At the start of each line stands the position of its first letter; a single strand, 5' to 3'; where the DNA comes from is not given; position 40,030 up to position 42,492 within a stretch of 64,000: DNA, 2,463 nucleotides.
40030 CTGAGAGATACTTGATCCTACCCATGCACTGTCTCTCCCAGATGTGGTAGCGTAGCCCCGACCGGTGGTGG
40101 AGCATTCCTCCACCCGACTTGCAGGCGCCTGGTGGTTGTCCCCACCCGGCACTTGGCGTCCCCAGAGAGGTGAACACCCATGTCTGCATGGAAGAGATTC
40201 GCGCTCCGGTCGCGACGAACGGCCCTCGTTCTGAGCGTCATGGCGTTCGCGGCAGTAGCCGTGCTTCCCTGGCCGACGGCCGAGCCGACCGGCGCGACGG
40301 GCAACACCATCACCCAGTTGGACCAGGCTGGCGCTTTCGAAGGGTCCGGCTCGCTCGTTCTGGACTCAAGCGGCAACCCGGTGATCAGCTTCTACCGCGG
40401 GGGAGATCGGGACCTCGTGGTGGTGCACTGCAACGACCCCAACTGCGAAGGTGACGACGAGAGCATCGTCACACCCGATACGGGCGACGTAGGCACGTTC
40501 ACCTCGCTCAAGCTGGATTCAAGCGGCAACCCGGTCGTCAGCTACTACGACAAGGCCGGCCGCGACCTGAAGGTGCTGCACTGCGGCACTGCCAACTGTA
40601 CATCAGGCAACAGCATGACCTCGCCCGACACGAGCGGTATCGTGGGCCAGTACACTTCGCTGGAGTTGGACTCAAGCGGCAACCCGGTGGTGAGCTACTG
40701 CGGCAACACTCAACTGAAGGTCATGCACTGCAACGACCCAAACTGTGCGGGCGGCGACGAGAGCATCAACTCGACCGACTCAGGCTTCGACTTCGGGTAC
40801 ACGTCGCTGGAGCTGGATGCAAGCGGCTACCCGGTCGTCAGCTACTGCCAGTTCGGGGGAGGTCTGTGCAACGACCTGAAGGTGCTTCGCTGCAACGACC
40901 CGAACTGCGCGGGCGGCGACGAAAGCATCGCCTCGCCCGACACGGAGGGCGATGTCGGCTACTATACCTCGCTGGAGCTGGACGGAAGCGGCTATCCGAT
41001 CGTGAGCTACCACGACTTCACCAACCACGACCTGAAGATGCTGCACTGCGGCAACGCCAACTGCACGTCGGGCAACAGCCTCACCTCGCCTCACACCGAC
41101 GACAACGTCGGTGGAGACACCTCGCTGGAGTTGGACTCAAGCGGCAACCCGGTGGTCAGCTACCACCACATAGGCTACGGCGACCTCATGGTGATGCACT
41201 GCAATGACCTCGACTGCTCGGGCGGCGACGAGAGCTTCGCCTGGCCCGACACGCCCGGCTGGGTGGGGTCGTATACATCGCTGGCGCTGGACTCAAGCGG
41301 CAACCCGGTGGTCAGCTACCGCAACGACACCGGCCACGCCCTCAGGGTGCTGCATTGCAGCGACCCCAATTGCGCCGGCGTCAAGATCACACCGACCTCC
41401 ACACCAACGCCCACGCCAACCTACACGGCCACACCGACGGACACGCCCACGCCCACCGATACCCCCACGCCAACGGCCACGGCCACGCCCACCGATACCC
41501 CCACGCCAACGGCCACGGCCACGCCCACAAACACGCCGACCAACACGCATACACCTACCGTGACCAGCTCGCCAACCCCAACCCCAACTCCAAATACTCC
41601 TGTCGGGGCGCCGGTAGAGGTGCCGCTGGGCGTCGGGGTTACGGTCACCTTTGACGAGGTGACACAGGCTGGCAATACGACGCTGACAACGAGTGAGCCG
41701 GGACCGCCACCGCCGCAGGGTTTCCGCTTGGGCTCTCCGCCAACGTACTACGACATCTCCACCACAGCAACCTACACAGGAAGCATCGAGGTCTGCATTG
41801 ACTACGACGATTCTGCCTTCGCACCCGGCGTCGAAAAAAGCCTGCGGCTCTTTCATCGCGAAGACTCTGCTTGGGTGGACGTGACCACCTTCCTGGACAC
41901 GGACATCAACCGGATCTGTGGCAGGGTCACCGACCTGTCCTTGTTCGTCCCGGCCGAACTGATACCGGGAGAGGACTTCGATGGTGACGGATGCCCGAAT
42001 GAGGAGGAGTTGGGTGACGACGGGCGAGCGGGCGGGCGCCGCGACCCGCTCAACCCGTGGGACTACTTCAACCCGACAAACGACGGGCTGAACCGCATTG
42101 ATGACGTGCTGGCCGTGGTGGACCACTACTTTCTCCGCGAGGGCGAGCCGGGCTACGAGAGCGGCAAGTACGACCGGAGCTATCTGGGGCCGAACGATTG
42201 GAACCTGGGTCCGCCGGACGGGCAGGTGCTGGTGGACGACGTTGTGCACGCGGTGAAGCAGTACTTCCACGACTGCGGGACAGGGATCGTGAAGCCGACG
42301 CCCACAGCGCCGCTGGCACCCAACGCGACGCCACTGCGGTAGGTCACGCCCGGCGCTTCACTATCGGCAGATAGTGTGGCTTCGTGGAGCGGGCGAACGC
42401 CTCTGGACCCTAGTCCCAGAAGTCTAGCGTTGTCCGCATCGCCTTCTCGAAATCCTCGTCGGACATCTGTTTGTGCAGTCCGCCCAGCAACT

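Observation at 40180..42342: Seven-repeat paralog of the Cys-pair repeat family with a different tail architecture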

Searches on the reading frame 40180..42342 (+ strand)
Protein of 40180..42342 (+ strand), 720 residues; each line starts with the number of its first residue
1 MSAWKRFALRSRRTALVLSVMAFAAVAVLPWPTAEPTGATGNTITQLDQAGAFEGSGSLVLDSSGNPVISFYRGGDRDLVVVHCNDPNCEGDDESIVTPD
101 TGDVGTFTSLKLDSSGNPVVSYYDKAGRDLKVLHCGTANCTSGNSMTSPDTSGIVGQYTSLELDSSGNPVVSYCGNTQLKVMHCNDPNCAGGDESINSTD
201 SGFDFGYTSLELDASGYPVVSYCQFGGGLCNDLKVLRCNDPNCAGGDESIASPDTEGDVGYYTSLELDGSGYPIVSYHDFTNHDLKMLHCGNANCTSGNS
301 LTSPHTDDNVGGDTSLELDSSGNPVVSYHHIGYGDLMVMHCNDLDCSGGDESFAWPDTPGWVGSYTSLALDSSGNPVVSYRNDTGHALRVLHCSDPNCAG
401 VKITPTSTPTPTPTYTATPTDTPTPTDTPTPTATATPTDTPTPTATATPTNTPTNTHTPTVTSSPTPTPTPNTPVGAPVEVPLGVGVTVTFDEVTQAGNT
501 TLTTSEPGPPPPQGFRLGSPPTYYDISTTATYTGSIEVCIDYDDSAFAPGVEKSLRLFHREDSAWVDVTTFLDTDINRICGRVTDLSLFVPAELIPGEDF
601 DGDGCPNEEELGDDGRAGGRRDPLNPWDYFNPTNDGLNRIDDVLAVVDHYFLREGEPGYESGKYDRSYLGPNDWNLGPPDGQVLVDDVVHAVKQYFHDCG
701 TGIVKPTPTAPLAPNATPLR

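Call 4: search_protein_families(library=pfam, proteins=[window:40180-42342:+], max_evalue=1)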
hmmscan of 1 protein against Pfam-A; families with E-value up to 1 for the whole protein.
window:40180-42342:+ (720 aa): 1 family
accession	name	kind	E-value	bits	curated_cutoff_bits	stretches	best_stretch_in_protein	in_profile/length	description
PF15892.11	BNR_4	-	1.2e-06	28.6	27.3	0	107-136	227-256/272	BNR repeat-containing family member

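Call 7: search_protein_families(library=ncbifam, proteins=[window:40180-42342:+], max_evalue=1)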
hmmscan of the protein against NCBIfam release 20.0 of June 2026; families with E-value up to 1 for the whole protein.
window:40180-42342:+ (720 aa): 1 family
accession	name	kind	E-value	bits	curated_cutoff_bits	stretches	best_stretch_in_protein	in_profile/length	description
NF041520.1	flexitail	domain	8.3e-25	87.7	40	1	599-699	1-107/107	flexitail domain-containing putative surface protein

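Call 9: search_solved_structures(query=window:40180-42342:+, max_evalue=10, show_alignments=2)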
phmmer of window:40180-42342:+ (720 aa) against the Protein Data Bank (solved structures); distinct sequences matched with E-value up to 10: 15.
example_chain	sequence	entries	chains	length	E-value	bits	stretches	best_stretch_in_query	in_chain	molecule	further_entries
8zvk_A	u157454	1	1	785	0.0023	19.5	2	403-482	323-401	AaBgIC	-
1g7u_A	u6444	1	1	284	0.33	12.3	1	189-245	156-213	2-DEHYDRO-3-DEOXYPHOSPHOOCTONATE ALDOLASE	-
1d9e_A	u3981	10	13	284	0.43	12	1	189-245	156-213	3-DEOXY-D-MANNO-OCTULOSONATE 8-PHOSPHATE SYNTHASE | 2-DEHYDRO-3-DEOXYPHOSPHOOCTONATE ALDOLASE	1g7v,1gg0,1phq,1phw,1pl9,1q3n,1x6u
9g4a_A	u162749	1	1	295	1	10.7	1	69-141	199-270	Histone-lysine N-methyltransferase SETD2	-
6j9j_A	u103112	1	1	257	1.1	10.6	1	69-141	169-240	Histone-lysine N-methyltransferase SETD2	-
7ea8_L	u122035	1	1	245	1.1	10.6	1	69-141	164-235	Histone-lysine N-methyltransferase SETD2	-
1o60_A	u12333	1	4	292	1.1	10.6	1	192-245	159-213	2-dehydro-3-deoxyphosphooctonate aldolase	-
4fmu_A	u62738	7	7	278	1.2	10.5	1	69-141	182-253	Histone-lysine N-methyltransferase SETD2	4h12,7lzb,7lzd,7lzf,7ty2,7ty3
5jjy_A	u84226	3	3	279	1.2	10.5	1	69-141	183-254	Histone-lysine N-methyltransferase SETD2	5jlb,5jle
8rzu_A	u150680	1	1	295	1.3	10.4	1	68-141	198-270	Histone-lysine N-methyltransferase SETD2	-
5lss_A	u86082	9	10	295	1.4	10.3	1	69-141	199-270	Histone-lysine N-methyltransferase SETD2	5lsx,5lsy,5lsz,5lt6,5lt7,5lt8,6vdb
5v21_A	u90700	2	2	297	1.4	10.3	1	69-141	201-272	Histone-lysine N-methyltransferase SETD2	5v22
9ep5_A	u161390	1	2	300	2.1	9.7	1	417-443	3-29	Glycoside-hydrolase family GH114 TIM-barrel domain-containing protein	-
7mcd_A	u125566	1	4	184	2.6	9.4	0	99-277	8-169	AI-designed TIM-barrel F15C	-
3w4r_A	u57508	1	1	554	5.2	8.4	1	406-474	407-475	Chitinase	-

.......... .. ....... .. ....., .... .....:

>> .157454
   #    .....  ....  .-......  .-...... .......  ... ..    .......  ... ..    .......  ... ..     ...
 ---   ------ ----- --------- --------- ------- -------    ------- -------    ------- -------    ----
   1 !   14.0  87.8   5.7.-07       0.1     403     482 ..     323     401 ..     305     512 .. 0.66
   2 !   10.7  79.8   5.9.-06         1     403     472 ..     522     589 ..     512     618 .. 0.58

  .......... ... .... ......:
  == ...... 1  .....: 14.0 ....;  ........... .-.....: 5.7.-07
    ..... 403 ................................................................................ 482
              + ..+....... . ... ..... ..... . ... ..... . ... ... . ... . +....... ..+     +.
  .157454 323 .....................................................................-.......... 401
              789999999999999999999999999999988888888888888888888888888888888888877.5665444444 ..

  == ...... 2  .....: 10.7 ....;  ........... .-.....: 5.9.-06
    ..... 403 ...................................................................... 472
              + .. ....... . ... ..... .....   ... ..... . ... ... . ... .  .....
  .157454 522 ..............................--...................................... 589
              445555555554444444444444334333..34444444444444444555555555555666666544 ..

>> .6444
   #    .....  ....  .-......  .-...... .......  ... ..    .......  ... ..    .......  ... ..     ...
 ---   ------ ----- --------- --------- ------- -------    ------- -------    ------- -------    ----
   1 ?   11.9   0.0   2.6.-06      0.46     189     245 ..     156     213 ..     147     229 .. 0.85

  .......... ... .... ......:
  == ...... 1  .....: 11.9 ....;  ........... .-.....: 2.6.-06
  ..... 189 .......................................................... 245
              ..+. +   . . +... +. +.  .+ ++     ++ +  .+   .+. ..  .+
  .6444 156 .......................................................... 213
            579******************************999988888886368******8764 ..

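Call 35: find_related_loci(query=window:40180-42342:+, collection=genome_contigs, flank=10000)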
Query window:40180-42342:+ (720 aa) in genome_contigs; peptide patterns used: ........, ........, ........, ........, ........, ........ (x = any residue, [..] = any of these).
40 stretches matched a pattern; 30 encode a relative of the query (tblastn E <= 1e-3); 30 distinct loci.
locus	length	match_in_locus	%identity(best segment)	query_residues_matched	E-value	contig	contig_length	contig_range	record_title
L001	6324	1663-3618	43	4-715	8e-134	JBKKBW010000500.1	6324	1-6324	MAG: Dehalococcoidia bacterium isolate swi_bin.376 S1Ck127_4692694_flag_1_multi_7.0000_len_6324, whole genome shotgun se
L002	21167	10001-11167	50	41-421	3e-95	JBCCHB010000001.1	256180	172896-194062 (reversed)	MAG: Chloroflexota bacterium isolate P01_B01_bin.57 k141_2719849_length_256180_cov_39.7077, whole genome shotgun sequenc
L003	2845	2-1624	49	40-720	1e-92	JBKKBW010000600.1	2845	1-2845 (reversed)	MAG: Dehalococcoidia bacterium isolate swi_bin.376 S1Ck127_17137274_flag_1_multi_5.0000_len_2845, whole genome shotgun s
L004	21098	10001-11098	49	35-407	2e-87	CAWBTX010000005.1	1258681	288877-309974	MAG: uncultured Gaiellaceae bacterium isolate MFD05454.bin.2.67 genome assembly, contig: contig_7729, whole genome shotg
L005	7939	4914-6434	43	2-699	2e-84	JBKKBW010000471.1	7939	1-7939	MAG: Dehalococcoidia bacterium isolate swi_bin.376 S1Ck127_18048541_flag_1_multi_7.0000_len_7939, whole genome shotgun s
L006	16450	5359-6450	41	33-420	6e-74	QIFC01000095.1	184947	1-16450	MAG: Chloroflexi bacterium isolate SZUA-185 Ga0063294_10000001, whole genome shotgun sequence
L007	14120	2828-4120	42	13-400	1e-73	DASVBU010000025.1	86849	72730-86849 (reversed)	MAG TPA_asm: Acidimicrobiia bacterium isolate SMAG_U1987 k141_467329, whole genome shotgun sequence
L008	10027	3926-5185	39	38-449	2e-71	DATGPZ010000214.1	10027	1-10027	MAG TPA_asm: Acidimicrobiia bacterium isolate SMAG_U10410 k141_4258325, whole genome shotgun sequence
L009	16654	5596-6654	43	39-412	5e-71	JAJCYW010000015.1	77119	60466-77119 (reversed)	MAG: Chloroflexota bacterium isolate OFTM331 OFTM331_14, whole genome shotgun sequence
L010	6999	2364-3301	60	39-473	1e-80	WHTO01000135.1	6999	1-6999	MAG: Dehalococcoidia bacterium isolate Dino_bin39 NODE_11662_length_6999_cov_1.55677, whole genome shotgun sequence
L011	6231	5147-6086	56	2-422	1e-61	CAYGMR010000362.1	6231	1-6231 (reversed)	MAG TPA_asm: uncultured Ardenticatenaceae bacterium isolate ERP116193_co2_401 genome assembly, contig: NODE_29445_length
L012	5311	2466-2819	57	594-709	3e-37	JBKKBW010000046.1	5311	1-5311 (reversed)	MAG: Dehalococcoidia bacterium isolate swi_bin.376 S1Ck127_4885736_flag_1_multi_6.0000_len_5311, whole genome shotgun se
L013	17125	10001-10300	62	599-699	2e-35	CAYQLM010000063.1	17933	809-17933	MAG TPA_asm: uncultured Dehalococcoidia bacterium isolate SRP119689_co1_20 genome assembly, contig: NODE_4303_length_179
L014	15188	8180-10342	57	5-699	2e-34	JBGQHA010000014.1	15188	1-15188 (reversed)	MAG: Dehalococcoidia bacterium isolate OBJ2_061818_090_14 k141_1103531_length_15188_cov_59.9619, whole genome shotgun se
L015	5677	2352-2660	59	599-699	1e-33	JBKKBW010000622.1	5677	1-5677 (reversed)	MAG: Dehalococcoidia bacterium isolate swi_bin.376 S1Ck127_7942547_flag_1_multi_6.0000_len_5677, whole genome shotgun se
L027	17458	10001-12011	44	3-716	2e-80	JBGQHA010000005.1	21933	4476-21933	MAG: Dehalococcoidia bacterium isolate OBJ2_061818_090_14 k141_820745_length_21933_cov_65.0817, whole genome shotgun seq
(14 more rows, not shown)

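Call 49: find_encoding_contigs(protein=window:40180-42342:+, flank=2000, max_places=3)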
Protein window:40180-42342:+ (720 aa): no gene with exactly this product is on record in the collection.
